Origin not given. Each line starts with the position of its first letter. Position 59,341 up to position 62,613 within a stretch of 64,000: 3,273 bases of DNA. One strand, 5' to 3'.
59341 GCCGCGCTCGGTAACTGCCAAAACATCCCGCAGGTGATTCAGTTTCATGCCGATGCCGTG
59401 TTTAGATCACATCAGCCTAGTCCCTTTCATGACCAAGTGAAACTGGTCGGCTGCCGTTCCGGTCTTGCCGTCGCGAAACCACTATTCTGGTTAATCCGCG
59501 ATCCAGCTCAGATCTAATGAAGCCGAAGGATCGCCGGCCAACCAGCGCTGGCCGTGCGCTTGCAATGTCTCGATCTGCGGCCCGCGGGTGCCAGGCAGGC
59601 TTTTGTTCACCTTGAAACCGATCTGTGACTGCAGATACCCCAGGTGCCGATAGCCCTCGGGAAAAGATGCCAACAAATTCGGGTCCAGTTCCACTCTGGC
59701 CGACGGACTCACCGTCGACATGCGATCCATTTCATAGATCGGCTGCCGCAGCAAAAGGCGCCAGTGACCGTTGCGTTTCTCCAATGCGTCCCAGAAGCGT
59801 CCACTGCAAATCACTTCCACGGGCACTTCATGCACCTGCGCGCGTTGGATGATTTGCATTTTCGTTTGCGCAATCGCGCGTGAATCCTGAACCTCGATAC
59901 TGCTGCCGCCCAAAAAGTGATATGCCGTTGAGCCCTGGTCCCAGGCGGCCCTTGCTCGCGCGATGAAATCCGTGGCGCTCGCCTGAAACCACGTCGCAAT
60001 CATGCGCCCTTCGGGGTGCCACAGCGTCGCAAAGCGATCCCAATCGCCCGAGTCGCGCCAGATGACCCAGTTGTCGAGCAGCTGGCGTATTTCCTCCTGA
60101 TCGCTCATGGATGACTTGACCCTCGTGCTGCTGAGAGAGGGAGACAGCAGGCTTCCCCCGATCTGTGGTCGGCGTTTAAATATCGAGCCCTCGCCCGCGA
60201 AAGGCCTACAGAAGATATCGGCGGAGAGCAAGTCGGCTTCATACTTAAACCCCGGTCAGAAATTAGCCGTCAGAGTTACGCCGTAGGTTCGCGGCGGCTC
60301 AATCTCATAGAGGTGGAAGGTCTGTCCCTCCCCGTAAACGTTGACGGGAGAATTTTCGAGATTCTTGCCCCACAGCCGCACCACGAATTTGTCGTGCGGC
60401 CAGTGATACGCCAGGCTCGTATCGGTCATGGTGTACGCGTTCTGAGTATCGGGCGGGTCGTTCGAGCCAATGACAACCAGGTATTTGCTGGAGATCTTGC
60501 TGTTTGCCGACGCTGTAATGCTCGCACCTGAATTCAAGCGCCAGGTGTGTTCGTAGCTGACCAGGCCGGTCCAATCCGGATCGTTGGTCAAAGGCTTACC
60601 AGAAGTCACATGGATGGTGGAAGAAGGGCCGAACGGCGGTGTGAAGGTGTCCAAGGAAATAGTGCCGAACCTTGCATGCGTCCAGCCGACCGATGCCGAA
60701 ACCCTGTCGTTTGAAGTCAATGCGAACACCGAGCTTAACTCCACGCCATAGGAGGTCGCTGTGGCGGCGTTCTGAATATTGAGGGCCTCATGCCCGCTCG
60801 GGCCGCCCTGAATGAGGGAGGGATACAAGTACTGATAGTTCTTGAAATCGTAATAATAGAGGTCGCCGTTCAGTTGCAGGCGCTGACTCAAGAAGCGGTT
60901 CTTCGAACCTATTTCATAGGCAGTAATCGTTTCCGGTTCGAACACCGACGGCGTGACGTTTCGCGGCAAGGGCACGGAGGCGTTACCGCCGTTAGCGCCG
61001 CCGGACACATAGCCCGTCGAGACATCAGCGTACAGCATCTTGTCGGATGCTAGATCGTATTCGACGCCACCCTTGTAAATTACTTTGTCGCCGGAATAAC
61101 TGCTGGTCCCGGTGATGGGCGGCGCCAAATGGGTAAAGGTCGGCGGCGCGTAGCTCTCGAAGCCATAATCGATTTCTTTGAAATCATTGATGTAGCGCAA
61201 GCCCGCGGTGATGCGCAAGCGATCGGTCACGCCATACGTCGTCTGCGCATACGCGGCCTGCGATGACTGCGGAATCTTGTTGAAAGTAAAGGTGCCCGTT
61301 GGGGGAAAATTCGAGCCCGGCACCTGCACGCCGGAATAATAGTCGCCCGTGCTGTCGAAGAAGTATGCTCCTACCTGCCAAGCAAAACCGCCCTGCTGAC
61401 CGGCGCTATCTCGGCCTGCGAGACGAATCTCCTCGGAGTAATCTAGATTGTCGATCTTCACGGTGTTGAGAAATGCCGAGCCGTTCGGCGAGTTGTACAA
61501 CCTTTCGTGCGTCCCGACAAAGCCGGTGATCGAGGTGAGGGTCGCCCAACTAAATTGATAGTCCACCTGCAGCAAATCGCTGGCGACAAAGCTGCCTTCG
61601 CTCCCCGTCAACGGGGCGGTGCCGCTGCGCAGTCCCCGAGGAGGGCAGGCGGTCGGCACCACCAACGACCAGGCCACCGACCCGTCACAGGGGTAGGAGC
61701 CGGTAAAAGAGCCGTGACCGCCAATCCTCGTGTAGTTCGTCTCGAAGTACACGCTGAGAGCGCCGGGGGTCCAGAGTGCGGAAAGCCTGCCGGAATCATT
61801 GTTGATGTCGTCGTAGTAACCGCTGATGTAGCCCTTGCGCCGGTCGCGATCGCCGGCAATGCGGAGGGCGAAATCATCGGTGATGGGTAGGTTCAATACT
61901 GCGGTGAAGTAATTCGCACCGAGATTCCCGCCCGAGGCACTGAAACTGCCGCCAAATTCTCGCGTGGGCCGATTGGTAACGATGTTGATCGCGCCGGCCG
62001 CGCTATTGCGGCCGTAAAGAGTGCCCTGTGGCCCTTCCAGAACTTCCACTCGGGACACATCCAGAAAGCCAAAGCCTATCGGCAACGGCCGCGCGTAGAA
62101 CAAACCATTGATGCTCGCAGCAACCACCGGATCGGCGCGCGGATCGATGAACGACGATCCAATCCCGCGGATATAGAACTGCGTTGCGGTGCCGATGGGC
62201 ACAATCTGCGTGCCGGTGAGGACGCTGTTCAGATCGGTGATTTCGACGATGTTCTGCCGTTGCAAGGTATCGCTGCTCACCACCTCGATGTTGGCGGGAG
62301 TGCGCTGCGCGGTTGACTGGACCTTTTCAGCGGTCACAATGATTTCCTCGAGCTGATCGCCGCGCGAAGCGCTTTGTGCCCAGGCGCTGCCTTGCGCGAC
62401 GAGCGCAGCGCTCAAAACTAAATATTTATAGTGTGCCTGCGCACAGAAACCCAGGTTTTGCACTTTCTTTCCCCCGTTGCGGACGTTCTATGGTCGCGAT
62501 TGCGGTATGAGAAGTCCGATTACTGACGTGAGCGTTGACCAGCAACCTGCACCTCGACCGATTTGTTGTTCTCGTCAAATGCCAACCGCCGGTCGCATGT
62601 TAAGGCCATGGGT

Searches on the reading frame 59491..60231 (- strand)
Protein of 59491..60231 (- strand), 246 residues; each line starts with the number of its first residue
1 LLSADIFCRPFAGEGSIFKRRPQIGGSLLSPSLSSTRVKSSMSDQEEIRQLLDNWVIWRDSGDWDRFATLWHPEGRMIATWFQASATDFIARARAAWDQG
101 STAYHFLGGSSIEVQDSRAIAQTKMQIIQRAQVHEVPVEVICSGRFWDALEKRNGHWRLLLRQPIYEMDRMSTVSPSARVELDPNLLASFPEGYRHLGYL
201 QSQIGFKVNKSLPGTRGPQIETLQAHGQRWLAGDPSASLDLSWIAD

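Call 24: search_protein_families(library=pfam, proteins=[window:59491-60231:-], max_evalue=0.00001)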
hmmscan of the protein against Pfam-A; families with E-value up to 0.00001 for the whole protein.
window:59491-60231:- (246 aa): 1 family
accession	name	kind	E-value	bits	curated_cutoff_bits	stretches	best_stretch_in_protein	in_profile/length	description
PF13577.12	SnoaL_4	-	1.2e-16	61.3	24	1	41-160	2-123/126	SnoaL-like domain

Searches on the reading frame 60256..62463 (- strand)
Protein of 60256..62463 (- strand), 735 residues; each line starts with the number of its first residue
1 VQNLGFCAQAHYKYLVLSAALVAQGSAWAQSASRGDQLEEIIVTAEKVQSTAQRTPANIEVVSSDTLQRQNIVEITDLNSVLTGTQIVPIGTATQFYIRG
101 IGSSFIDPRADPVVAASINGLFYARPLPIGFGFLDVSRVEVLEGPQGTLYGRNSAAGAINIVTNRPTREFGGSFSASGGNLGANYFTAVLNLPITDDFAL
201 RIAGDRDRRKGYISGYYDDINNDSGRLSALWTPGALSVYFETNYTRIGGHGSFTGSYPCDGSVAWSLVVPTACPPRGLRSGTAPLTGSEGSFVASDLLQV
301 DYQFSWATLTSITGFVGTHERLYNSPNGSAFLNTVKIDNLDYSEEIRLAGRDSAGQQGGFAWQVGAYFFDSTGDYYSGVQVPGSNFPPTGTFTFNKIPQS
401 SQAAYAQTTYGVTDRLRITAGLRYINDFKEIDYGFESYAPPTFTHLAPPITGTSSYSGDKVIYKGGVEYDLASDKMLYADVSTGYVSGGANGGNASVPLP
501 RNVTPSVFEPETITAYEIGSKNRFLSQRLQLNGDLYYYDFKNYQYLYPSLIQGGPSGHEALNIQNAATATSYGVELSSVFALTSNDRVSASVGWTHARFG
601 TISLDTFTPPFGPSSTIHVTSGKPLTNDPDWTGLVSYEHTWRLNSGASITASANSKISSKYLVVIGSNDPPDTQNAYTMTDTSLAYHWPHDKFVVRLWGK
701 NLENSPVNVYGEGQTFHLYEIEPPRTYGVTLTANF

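Call 24: search_protein_families(library=pfam, proteins=[window:60256-62463:-], max_evalue=0.00001)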
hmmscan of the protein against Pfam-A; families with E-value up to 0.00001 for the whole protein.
window:60256-62463:- (735 aa): 2 families
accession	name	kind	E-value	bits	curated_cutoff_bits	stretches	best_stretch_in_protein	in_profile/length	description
PF00593.30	TonB_dep_Rec_b-barrel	-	1.1e-31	111.6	27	1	267-702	38-436/436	TonB dependent receptor-like, beta-barrel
PF07715.20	Plug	-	1.8e-11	44.9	23.9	1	52-158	2-107/107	TonB-dependent Receptor Plug Domain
